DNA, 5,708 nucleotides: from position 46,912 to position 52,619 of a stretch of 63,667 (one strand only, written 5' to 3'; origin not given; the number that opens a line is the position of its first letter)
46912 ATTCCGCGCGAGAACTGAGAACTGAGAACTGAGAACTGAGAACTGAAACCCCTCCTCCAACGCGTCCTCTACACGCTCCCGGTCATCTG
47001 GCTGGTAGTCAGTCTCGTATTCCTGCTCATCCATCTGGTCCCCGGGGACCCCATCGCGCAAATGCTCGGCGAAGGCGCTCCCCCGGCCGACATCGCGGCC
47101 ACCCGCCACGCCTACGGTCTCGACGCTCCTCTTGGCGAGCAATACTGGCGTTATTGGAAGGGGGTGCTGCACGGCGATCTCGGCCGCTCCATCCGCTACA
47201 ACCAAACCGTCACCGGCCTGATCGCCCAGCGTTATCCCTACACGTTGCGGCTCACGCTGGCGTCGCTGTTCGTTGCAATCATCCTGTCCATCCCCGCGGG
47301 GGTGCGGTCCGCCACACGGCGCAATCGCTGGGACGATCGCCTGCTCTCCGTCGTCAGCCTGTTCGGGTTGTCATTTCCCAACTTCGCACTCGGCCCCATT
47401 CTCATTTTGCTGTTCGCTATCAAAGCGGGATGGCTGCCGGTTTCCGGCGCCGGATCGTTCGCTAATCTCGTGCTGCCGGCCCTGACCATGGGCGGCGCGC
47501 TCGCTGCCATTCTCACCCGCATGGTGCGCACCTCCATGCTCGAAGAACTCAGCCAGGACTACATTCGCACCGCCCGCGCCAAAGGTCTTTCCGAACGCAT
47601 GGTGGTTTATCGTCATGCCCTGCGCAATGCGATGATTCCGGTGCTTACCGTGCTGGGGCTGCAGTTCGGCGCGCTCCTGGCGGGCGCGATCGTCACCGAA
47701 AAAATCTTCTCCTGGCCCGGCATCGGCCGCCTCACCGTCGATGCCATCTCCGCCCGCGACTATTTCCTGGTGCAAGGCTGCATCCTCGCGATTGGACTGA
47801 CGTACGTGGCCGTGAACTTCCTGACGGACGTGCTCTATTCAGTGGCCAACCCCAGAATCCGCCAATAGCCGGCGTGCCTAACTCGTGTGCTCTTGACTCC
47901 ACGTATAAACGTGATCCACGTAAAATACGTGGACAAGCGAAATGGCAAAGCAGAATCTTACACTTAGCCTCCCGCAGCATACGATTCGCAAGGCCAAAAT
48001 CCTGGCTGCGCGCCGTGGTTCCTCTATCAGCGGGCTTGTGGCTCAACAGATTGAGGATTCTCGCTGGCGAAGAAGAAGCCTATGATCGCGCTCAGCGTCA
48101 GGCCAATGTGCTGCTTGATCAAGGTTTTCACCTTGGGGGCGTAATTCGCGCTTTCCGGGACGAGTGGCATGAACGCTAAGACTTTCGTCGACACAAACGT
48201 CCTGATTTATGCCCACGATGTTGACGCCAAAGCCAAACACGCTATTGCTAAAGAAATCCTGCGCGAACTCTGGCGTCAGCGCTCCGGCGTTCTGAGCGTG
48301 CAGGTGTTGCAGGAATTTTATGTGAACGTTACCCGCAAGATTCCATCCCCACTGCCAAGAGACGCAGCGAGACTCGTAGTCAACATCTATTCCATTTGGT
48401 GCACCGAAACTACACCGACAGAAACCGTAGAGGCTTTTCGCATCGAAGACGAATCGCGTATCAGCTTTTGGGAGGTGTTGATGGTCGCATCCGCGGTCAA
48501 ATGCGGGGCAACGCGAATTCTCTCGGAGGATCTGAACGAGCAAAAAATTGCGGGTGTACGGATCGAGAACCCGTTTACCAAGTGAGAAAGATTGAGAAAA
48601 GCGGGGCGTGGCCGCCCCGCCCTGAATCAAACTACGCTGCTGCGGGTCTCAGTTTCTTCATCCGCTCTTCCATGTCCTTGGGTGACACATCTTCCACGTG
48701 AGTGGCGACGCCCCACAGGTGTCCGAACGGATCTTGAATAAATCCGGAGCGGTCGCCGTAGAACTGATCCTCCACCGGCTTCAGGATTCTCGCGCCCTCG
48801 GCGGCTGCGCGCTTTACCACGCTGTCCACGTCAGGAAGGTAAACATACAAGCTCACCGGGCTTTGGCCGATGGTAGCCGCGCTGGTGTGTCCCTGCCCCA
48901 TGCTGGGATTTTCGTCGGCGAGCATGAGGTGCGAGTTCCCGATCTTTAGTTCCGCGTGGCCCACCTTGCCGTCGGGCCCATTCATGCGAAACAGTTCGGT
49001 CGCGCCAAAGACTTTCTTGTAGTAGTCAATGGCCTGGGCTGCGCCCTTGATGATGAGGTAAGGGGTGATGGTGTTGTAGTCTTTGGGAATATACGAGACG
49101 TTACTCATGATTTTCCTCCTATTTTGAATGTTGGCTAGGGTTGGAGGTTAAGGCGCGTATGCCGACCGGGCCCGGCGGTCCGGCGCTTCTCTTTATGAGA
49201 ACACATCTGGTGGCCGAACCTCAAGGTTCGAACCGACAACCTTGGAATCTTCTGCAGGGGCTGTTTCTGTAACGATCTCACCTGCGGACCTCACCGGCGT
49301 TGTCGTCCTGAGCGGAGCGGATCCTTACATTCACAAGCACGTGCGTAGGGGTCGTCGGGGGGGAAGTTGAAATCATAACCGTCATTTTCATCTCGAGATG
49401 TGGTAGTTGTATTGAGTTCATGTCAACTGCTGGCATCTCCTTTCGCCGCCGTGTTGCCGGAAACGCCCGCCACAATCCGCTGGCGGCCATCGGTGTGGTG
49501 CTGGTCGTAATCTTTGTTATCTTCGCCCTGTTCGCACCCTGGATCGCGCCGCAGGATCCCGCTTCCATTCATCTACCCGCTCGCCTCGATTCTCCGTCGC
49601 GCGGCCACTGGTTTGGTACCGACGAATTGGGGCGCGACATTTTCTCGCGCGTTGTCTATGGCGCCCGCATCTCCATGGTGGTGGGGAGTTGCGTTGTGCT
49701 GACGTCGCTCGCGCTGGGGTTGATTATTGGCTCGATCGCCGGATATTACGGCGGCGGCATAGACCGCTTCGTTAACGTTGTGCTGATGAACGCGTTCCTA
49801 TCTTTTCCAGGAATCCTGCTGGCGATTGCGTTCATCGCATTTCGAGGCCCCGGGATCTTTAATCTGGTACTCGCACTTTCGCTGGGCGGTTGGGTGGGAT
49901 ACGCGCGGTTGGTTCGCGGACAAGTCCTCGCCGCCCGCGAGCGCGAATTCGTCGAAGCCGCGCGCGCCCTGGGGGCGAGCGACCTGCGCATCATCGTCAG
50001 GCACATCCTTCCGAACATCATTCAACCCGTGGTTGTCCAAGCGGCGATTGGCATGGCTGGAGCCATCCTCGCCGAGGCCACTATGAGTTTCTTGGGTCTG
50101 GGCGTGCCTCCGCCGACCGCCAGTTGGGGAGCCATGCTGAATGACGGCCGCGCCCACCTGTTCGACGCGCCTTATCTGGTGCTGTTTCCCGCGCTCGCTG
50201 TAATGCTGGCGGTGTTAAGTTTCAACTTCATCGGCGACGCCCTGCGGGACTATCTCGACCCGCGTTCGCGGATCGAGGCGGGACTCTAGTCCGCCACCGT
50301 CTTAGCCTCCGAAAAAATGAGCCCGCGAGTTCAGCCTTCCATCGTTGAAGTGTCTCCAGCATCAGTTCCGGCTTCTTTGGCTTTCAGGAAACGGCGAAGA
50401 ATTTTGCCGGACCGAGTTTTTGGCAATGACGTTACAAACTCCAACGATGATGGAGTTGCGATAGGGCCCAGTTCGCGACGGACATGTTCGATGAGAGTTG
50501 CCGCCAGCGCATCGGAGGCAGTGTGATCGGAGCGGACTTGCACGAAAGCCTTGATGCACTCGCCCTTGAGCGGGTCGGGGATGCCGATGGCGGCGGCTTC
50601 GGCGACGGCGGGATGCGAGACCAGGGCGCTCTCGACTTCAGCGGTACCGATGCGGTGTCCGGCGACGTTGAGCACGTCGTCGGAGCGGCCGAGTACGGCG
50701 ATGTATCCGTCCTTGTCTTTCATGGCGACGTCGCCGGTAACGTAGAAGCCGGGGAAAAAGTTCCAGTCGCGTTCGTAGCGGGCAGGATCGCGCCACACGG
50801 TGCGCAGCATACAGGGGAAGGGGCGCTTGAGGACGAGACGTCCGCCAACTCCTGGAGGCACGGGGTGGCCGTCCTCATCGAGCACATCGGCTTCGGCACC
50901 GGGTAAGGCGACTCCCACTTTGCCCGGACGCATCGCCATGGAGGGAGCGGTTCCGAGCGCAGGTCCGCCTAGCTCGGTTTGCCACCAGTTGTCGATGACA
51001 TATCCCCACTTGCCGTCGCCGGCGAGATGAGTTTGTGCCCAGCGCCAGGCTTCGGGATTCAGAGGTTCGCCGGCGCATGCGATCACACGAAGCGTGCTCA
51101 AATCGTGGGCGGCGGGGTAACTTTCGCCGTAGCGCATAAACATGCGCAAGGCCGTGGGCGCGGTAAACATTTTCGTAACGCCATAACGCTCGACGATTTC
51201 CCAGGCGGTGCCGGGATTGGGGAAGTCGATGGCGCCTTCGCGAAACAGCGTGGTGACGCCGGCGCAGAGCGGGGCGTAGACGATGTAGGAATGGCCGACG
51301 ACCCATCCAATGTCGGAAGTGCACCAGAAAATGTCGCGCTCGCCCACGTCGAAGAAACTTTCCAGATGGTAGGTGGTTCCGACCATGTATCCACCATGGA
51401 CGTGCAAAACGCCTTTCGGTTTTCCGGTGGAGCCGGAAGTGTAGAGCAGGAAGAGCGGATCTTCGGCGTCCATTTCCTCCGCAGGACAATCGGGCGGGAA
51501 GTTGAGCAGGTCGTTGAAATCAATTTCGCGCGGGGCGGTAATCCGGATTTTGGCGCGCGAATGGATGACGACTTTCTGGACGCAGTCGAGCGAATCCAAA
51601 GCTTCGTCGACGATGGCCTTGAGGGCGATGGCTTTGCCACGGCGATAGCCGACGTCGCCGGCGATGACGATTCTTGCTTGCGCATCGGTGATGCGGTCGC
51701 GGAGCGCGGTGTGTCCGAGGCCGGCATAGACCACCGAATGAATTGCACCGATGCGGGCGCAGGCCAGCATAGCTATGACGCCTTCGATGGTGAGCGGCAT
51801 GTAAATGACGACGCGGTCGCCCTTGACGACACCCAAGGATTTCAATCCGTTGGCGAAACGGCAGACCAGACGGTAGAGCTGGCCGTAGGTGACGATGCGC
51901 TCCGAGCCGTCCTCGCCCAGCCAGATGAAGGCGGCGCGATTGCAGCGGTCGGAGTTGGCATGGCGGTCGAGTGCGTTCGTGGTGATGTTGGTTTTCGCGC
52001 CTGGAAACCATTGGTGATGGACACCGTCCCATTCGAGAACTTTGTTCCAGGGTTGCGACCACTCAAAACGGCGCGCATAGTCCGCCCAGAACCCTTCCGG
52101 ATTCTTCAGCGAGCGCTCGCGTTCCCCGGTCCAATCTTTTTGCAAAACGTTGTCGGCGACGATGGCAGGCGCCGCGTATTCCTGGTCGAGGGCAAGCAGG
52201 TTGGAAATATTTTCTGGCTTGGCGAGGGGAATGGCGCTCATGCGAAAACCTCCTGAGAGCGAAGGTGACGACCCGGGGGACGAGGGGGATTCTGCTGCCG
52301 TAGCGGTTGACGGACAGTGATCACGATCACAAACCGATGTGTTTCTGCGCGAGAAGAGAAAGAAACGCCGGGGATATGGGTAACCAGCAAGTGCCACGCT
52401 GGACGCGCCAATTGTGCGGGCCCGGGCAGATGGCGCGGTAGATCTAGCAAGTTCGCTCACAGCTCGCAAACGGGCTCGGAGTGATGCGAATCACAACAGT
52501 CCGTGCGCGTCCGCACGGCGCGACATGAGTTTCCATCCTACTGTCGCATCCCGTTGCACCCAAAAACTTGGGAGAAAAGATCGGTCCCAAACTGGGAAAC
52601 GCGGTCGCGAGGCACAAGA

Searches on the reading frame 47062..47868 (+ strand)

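Call 56: search_protein_families(library=pfam, proteins=[window:47062-47868:+])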
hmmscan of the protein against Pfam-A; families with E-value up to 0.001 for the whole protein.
window:47062-47868:+ (268 aa): 2 families
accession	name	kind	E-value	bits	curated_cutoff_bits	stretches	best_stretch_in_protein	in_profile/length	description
PF00528.27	BPD_transp_1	-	5.1e-44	150.6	26.4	1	77-268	2-184/184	Binding-protein-dependent transport system inner membrane component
PF19300.4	BPD_transp_1_N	-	1.3e-06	29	23.8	1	3-65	40-114/114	Binding-prot-dependent transport system membrane comp, N-term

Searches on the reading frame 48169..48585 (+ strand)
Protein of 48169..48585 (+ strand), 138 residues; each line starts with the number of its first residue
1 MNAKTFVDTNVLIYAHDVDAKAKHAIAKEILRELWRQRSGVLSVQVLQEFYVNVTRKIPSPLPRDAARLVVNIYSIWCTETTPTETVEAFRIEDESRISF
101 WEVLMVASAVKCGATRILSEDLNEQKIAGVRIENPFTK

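Call 70: search_protein_families(library=pfam, proteins=[window:48169-48585:+], max_evalue=0.00001)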
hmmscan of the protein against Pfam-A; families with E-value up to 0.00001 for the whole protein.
window:48169-48585:+ (138 aa): 1 family
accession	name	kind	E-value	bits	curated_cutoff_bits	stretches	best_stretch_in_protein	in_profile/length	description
PF01850.27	PIN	-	1.4e-07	32.6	23.6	1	6-125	2-115/120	PIN domain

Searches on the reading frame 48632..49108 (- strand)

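Call 70: search_protein_families(library=pfam, proteins=[window:48632-49108:-], max_evalue=0.00001)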
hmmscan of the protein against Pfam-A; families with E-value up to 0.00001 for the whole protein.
window:48632-49108:- (158 aa): 1 family
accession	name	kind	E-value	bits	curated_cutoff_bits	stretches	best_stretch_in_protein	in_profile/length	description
PF00903.31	Glyoxalase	-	5e-16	59.6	20.6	1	19-132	8-119/121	Glyoxalase/Bleomycin resistance protein/Dioxygenase superfamily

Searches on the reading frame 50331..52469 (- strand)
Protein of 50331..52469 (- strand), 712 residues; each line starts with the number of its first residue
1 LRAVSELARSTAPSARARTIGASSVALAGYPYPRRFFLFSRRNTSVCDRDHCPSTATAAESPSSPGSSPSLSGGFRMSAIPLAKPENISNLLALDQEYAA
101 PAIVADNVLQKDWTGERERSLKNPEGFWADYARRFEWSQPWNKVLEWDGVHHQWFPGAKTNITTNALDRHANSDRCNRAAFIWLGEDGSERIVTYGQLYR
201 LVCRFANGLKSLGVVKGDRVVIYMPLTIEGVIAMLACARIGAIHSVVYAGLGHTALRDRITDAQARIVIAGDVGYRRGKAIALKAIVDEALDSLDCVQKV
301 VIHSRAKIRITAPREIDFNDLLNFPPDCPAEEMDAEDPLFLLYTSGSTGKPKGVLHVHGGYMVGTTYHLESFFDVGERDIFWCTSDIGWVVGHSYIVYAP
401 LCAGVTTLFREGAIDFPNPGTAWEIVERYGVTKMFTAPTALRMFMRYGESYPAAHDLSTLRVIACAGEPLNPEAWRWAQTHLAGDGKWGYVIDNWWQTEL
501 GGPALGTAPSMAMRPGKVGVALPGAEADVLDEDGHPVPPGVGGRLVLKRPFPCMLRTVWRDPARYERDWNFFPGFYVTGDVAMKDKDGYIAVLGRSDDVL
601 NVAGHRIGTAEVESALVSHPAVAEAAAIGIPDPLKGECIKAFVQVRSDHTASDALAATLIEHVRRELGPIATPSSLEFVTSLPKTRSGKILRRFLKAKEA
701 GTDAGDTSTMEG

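Call 70: search_protein_families(library=pfam, proteins=[window:50331-52469:-], max_evalue=0.00001)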
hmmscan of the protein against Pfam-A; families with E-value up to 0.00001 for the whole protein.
window:50331-52469:- (712 aa): 3 families
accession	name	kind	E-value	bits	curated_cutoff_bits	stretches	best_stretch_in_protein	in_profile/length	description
PF00501.34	AMP-binding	-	2.6e-87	293.6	29.9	1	169-550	3-377/384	AMP-binding enzyme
PF13193.12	AMP-binding_C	-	4.1e-27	95.4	24.5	1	611-689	1-76/76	AMP-binding enzyme C-terminal domain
PF16177.11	ACAS_N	-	8.6e-17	61.1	27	1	118-166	6-55/55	Acetyl-coenzyme A synthetase N-terminus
